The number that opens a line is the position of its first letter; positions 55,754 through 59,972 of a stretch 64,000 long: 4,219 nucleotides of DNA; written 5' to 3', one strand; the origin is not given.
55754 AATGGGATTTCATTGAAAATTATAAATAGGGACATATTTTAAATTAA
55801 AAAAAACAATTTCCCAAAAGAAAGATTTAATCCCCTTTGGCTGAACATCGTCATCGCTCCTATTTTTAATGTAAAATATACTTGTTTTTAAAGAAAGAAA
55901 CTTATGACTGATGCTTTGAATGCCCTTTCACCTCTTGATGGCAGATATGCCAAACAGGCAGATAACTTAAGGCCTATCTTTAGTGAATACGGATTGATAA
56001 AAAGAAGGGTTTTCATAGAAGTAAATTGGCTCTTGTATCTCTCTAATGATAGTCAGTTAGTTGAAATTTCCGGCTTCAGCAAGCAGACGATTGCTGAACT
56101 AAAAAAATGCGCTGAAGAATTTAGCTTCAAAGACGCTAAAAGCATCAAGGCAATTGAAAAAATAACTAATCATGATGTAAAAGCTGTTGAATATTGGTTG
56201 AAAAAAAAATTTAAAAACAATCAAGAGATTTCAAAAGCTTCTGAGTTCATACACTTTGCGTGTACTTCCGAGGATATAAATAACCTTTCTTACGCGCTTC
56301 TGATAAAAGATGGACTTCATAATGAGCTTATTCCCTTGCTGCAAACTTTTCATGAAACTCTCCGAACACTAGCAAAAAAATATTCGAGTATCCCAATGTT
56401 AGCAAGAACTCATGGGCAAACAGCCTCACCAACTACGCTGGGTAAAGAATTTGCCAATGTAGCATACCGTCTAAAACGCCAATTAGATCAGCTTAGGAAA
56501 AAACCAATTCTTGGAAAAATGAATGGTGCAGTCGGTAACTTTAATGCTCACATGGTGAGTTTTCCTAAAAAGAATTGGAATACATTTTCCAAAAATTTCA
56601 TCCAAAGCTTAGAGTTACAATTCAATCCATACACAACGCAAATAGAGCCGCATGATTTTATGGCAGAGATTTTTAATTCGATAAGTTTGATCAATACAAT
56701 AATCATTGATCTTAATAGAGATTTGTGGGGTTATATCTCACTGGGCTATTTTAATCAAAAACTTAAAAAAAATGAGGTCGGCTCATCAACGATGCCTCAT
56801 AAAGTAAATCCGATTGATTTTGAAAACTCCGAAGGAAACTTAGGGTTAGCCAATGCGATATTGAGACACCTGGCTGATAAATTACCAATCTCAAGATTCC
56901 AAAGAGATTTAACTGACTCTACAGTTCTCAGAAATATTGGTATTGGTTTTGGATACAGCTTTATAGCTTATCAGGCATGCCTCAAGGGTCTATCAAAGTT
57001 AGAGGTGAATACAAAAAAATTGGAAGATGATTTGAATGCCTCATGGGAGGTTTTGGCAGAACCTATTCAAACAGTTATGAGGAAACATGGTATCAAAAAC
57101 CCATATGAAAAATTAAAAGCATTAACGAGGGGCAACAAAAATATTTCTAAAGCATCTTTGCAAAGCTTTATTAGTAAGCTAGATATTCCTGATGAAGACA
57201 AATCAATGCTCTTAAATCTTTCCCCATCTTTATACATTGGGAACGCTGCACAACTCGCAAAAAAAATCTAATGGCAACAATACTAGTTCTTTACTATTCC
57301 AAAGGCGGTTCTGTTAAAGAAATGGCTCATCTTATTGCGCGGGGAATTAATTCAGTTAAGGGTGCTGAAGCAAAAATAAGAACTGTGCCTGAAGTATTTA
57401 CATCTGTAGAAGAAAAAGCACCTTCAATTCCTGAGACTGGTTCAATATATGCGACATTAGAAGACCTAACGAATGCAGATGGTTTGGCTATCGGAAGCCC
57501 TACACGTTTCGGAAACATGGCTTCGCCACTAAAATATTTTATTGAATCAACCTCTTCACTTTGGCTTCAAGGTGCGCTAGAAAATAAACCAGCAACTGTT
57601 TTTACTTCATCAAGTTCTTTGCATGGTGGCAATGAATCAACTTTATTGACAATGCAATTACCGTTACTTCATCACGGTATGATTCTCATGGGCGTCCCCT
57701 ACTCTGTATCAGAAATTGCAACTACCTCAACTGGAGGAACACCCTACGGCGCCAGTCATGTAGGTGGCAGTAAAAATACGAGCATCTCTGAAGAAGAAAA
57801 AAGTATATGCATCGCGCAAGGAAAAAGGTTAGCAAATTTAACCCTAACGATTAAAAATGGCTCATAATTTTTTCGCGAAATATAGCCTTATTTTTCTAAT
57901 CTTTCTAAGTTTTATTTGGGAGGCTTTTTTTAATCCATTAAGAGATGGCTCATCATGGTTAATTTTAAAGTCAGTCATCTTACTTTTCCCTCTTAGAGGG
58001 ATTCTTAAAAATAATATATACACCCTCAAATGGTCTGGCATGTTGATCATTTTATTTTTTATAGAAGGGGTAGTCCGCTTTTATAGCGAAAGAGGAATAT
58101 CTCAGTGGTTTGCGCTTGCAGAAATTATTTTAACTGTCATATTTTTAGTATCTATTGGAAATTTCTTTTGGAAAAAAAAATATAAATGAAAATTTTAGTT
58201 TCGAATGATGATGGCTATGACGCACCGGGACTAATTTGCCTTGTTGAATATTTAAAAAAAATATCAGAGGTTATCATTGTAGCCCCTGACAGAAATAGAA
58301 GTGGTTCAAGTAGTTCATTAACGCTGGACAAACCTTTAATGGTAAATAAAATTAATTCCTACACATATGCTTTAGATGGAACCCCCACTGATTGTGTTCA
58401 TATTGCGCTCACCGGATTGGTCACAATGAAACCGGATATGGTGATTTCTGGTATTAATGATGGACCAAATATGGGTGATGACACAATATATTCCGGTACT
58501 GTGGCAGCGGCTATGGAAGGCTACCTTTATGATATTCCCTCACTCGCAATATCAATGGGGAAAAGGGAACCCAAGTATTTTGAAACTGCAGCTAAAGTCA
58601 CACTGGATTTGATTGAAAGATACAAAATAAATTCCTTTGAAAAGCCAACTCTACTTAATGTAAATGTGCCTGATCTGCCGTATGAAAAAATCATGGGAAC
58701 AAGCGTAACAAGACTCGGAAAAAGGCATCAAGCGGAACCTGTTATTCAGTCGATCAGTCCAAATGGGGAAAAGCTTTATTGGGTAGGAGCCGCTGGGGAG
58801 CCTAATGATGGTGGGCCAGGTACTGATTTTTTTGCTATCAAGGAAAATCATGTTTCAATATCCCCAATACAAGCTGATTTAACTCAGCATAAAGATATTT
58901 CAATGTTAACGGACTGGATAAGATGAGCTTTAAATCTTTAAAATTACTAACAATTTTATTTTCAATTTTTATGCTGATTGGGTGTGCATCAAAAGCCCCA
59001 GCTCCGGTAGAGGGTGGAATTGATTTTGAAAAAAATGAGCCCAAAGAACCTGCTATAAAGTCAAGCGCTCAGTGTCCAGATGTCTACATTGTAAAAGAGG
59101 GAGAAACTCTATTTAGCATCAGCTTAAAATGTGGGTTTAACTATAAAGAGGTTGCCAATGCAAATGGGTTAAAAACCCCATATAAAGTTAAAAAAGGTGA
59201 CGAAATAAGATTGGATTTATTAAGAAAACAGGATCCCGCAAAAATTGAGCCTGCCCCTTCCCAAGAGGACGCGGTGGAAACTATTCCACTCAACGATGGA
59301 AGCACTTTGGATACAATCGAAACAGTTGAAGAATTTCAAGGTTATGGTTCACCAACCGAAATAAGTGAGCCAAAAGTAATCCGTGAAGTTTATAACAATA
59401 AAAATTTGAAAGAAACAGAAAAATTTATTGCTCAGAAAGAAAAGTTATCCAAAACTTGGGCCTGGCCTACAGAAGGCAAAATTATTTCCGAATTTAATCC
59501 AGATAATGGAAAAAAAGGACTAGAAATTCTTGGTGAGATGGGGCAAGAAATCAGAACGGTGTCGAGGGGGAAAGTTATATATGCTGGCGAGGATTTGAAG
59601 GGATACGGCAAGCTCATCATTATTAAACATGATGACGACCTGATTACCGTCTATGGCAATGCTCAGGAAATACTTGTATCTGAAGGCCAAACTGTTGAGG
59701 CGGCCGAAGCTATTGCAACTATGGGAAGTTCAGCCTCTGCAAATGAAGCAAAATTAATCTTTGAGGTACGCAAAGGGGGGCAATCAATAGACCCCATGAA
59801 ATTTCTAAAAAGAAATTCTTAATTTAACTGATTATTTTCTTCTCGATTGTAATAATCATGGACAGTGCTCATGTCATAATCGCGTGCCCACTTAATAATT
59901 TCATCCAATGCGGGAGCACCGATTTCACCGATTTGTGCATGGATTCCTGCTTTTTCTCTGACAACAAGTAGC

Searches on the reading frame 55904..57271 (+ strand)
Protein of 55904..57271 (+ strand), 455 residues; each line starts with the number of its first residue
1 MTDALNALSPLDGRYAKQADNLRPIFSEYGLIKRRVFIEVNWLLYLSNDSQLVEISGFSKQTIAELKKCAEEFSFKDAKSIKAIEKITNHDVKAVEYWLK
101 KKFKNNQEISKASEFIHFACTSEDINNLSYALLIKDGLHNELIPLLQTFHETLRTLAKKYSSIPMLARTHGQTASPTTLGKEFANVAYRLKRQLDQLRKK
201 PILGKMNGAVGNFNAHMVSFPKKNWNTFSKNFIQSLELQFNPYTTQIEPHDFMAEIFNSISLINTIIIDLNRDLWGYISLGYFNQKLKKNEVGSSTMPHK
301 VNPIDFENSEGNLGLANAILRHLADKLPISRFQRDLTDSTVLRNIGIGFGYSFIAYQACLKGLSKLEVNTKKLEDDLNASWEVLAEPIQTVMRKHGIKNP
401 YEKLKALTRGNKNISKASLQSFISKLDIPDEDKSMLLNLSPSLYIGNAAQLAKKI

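Call 65: search_protein_families(library=pfam, proteins=[window:55904-57271:+], max_evalue=0.00001)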
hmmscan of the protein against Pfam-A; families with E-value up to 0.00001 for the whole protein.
window:55904-57271:+ (455 aa): 2 families
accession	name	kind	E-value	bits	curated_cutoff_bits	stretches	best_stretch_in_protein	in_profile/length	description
PF00206.25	Lyase_1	-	6.3e-59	200.3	27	1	13-311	1-305/312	Lyase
PF08328.16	ASL_C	-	7e-49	165.1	35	1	330-445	1-115/115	Adenylosuccinate lyase C-terminal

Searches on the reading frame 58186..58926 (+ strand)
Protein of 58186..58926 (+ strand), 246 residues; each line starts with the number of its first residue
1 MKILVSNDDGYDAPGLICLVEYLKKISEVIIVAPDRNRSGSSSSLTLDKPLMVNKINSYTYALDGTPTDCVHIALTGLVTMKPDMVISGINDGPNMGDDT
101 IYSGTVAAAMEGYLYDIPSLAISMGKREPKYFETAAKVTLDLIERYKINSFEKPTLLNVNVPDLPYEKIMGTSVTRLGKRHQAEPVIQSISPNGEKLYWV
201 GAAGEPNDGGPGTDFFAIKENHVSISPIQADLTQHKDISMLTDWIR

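Call 65: search_protein_families(library=pfam, proteins=[window:58186-58926:+], max_evalue=0.00001)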
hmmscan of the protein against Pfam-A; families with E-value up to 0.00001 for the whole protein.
window:58186-58926:+ (246 aa): 1 family
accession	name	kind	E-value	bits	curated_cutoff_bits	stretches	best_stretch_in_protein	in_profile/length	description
PF01975.23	SurE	-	1.4e-62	211.3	22.1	1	3-183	1-188/189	Survival protein SurE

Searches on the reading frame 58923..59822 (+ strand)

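Call 65: search_protein_families(library=pfam, proteins=[window:58923-59822:+], max_evalue=0.00001)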
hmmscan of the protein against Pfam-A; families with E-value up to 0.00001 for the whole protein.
window:58923-59822:+ (299 aa): 2 families
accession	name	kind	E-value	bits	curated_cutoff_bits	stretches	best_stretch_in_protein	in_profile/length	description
PF01551.29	Peptidase_M23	-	4.9e-25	88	28.7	1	197-291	3-96/96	Peptidase family M23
PF01476.26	LysM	-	8.8e-09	35.6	20.9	1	55-97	1-42/43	LysM domain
